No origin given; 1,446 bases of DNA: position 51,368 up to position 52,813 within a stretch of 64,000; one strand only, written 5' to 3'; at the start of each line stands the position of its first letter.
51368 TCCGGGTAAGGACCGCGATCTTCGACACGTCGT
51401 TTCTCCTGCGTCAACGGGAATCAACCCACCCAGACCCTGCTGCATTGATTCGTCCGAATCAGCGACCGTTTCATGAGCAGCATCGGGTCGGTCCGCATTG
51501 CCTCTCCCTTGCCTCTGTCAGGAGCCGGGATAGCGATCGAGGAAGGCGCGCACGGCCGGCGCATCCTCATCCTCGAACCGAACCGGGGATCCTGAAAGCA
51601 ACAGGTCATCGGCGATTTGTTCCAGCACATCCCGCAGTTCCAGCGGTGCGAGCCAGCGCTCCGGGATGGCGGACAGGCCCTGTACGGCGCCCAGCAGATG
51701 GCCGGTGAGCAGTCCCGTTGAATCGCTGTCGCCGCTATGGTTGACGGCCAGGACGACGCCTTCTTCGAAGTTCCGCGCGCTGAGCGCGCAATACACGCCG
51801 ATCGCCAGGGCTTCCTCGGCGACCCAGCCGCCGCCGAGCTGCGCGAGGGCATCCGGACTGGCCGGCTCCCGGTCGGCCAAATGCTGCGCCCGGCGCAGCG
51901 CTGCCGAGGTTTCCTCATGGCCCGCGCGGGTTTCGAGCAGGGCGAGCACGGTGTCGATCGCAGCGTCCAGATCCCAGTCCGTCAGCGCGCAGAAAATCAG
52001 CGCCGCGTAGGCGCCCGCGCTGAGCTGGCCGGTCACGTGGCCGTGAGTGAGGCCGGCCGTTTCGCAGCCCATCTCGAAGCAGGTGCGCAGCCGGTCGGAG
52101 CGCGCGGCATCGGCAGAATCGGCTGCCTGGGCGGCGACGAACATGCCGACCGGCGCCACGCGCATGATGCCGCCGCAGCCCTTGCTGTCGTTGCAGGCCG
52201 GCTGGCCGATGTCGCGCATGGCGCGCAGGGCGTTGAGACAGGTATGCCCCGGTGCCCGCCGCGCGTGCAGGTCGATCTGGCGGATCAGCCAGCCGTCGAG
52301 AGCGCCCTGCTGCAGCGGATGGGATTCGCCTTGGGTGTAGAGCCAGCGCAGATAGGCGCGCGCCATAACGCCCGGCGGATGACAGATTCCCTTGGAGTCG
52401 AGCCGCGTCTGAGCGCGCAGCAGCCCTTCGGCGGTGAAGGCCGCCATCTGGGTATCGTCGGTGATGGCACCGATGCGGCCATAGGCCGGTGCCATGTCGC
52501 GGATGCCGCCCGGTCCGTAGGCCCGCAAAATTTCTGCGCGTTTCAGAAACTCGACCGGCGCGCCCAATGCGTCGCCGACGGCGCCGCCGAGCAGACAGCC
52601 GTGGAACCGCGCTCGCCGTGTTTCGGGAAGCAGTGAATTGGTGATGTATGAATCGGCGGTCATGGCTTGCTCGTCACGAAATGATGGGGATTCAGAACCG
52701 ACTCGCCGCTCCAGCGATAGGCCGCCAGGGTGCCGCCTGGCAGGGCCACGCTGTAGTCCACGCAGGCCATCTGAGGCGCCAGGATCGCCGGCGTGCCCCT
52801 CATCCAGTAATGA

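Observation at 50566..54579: Operon of a YbjN/TY-Chap-like protein, a calcineurin-like phosphoesterase and an ADP-ribosylglycohydrolase, trailed by two lower-G+C orphan ORFs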

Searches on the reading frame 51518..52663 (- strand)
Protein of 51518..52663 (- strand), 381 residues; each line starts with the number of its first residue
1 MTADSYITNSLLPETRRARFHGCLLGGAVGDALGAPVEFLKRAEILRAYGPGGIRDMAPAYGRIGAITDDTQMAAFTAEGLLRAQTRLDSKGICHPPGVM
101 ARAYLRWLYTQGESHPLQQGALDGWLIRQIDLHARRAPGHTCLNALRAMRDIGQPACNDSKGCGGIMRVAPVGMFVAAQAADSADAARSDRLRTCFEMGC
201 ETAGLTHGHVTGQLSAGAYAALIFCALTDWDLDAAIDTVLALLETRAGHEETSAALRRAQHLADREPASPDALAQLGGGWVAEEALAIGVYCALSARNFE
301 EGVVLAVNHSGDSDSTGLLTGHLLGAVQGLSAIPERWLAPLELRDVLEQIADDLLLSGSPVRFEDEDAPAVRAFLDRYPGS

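Call 3: search_protein_families(library=pfam, proteins=[window:51518-52663:-], max_evalue=0.1)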
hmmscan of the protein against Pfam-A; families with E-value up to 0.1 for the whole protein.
window:51518-52663:- (381 aa): 1 family
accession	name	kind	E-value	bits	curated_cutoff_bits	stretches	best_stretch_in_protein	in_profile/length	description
PF03747.19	ADP_ribosyl_GH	-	3.9e-72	243.8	26.2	1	22-336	1-287/287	ADP-ribosylglycohydrolase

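Call 4: search_protein_families(library=ncbifam, proteins=[window:51518-52663:-], max_evalue=0.1)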
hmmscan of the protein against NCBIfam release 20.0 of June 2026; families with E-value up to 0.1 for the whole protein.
window:51518-52663:- (381 aa): 3 families
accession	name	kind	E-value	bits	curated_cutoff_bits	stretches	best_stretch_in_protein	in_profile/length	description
TIGR02662.1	dinitro_DRAG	equivalog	7e-24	84.5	337.05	2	234-351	160-276/287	ADP-ribosyl-[dinitrogen reductase] hydrolase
NF041672.1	ADPriboarghdlase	equivalog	2.7e-17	62.6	490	2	289-355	290-356/361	ADP-ribosylarginine hydrolase Tri1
NF009426.0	PRK12787.1-2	equivalog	0.091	13.2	153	0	161-247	43-133/143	flagellar assembly regulator FliX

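Call 5: search_protein_families(library=padloc, proteins=[window:51518-52663:-], max_evalue=0.1)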
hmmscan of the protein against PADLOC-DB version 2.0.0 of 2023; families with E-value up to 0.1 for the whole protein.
window:51518-52663:- (381 aa): 0 families

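Call 30: search_solved_structures(query=window:51518-52663:-, max_evalue=0.001)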
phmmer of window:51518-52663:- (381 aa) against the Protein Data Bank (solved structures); distinct sequences matched with E-value up to 0.001: 20.
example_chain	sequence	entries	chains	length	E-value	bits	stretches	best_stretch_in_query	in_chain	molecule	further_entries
2cwc_A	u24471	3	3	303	4.7e-17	65.3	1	16-352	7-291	ADP-ribosylglycohydrolase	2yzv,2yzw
3g9d_A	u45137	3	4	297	3.2e-16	62.5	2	297-352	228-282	Dinitrogenase reductase activating glucohydrolase | Dinitrogenase reductase activacting glicohydrolase | ADP-ribosyl-(Dinitrogen reductase) hydrolase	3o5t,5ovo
2woe_A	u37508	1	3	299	8e-15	57.9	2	19-96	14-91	ADP-RIBOSYL-[DINITROGEN REDUCTASE] GLYCOHYDROLASE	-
2woc_A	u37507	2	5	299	8.6e-15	57.8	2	19-96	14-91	ADP-RIBOSYL-[DINITROGEN REDUCTASE] GLYCOHYDROLASE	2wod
1t5j_A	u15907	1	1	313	2.3e-13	53.1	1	159-354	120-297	Hypothetical protein MJ1187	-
6dre_A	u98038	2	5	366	1.9e-12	50.1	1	279-355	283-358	ADP-ribosyl-(Dinitrogen reductase) hydrolase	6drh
5zqy_A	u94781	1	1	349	1.7e-09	40.4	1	158-343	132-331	Poly(ADP-ribose) glycohydrolase ARH3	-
2g4k_A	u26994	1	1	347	2.6e-09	39.8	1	158-343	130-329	ADP-ribosylhydrolase 3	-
2foz_A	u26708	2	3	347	2.9e-09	39.6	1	158-343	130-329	ADP-ribosylhydrolase like 2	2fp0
9rfd_A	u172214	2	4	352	3.5e-09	39.3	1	158-343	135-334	ADP-ribosylhydrolase ARH3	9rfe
2qty_A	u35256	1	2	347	4.2e-09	39.1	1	158-343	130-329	Poly(ADP-ribose) glycohydrolase ARH3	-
8za7_A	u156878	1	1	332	4.2e-09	39.1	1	277-344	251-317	Lmo0067 protein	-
6d36_C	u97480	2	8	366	4.3e-09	39.1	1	158-343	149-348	Poly(ADP-ribose) glycohydrolase ARH3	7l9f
7akr_AAA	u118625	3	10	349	4.7e-09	38.9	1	158-343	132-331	ADP-ribose glycohydrolase ARH3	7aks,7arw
6d3a_C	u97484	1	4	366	1.5e-08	37.3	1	158-343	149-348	Poly(ADP-ribose) glycohydrolase ARH3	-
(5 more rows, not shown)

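Call 43: find_encoding_contigs(protein=window:51518-52663:-, flank=10000, max_places=3)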
Protein window:51518-52663:- (381 aa): 5 contigs read that carry it; 3 places shown.
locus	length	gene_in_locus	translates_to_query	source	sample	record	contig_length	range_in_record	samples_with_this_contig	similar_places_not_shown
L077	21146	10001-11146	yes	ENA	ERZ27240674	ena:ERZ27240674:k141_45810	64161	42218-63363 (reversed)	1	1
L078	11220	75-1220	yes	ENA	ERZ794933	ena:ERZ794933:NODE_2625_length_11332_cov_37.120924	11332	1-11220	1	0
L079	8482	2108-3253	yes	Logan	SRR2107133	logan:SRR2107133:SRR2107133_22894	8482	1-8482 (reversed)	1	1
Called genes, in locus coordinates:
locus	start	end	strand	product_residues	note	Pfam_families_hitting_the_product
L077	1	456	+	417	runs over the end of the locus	?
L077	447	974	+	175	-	PF06414:Zeta_toxin, PF13671:AAA_33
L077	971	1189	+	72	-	-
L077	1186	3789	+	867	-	PF04851:ResIII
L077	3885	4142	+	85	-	-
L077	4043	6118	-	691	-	PF02554:CstA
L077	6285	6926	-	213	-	PF01625:PMSR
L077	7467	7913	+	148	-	PF02580:Tyr_Deacylase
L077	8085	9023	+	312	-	PF22552:TY-Chap3, PF22551:TY-Chap1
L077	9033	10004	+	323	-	PF00149:Metallophos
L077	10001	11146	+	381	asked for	PF03747:ADP_ribosyl_GH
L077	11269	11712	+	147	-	-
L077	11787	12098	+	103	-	-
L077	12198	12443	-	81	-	-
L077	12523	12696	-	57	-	-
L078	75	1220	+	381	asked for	PF03747:ADP_ribosyl_GH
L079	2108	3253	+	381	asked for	PF03747:ADP_ribosyl_GH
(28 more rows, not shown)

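Call 63: search_solved_structures(query=window:51518-52663:-, max_evalue=1e-12, show_alignments=3)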
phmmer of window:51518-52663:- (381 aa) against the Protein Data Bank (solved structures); distinct sequences matched with E-value up to 1e-12: 5.
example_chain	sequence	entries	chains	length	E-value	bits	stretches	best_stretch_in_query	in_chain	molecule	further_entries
2cwc_A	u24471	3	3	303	4.7e-17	65.3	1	16-352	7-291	ADP-ribosylglycohydrolase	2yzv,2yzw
3g9d_A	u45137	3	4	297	3.2e-16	62.5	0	297-352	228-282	Dinitrogenase reductase activating glucohydrolase | Dinitrogenase reductase activacting glicohydrolase | ADP-ribosyl-(Dinitrogen reductase) hydrolase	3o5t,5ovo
2woe_A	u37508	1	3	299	8e-15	57.9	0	19-96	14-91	ADP-RIBOSYL-[DINITROGEN REDUCTASE] GLYCOHYDROLASE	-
2woc_A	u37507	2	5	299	8.6e-15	57.8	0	19-96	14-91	ADP-RIBOSYL-[DINITROGEN REDUCTASE] GLYCOHYDROLASE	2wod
1t5j_A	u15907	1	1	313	2.3e-13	53.1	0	159-354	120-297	Hypothetical protein MJ1187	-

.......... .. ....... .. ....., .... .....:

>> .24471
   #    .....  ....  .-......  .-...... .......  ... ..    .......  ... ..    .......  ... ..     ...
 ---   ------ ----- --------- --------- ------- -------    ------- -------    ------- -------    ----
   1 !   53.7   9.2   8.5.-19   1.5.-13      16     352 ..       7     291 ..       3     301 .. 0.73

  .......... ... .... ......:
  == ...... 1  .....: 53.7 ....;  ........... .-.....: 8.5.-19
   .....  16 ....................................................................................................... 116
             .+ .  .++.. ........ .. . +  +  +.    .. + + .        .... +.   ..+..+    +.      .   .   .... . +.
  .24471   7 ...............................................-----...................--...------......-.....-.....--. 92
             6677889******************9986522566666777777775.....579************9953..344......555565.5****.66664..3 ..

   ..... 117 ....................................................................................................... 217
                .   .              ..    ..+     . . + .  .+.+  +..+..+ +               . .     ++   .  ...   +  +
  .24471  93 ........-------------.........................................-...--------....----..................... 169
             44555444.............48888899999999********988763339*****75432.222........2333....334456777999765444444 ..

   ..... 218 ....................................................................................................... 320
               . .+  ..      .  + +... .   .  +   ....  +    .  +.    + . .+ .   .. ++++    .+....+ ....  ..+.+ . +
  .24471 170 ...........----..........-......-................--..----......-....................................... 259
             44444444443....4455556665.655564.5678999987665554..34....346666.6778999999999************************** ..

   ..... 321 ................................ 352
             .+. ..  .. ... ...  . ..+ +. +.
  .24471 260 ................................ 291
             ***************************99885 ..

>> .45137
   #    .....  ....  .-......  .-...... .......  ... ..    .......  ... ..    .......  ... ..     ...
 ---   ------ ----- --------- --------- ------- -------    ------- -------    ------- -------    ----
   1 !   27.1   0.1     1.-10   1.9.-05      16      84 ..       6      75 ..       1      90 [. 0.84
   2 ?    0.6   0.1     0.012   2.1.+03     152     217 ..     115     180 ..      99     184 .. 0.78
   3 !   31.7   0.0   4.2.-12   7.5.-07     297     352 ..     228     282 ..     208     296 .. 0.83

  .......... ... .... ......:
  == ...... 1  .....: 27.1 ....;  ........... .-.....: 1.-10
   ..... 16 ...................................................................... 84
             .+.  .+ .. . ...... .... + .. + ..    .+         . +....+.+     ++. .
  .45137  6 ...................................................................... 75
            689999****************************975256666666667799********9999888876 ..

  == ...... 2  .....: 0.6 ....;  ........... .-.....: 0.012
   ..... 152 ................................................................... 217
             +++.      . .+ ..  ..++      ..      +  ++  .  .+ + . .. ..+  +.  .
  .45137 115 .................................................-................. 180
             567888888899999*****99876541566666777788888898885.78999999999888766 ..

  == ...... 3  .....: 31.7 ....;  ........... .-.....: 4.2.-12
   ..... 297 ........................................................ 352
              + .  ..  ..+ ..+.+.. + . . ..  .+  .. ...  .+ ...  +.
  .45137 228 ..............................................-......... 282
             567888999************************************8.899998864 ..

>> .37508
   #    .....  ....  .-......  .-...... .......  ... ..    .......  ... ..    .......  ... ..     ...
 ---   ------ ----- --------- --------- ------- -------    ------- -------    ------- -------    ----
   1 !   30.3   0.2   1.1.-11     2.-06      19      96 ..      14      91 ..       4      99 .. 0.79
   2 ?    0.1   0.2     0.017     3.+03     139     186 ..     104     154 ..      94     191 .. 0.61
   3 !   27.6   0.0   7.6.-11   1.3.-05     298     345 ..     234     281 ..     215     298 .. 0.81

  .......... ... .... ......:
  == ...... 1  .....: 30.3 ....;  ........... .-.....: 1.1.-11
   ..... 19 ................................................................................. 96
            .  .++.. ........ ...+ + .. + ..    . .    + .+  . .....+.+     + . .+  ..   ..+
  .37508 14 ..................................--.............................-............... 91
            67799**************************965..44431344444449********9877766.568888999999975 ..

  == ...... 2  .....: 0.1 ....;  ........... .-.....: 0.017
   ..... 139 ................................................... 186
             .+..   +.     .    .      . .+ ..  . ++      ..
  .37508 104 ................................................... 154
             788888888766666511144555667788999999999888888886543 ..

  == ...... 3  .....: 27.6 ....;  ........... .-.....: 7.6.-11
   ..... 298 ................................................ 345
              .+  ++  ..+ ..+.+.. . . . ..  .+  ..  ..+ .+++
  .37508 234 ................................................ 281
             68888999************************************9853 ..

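Call 74: search_protein_families(library=phrogs, proteins=[window:51518-52663:-], max_evalue=0.01)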
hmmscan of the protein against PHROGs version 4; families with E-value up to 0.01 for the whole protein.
window:51518-52663:- (381 aa): 2 families
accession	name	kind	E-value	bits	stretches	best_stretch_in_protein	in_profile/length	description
phrog_22100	-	unknown function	2.5e-32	113.4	1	19-344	2-289/306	-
phrog_6572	-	other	4.3e-26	92.8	1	18-354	6-304/325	ADP-ribosylglycohydrolase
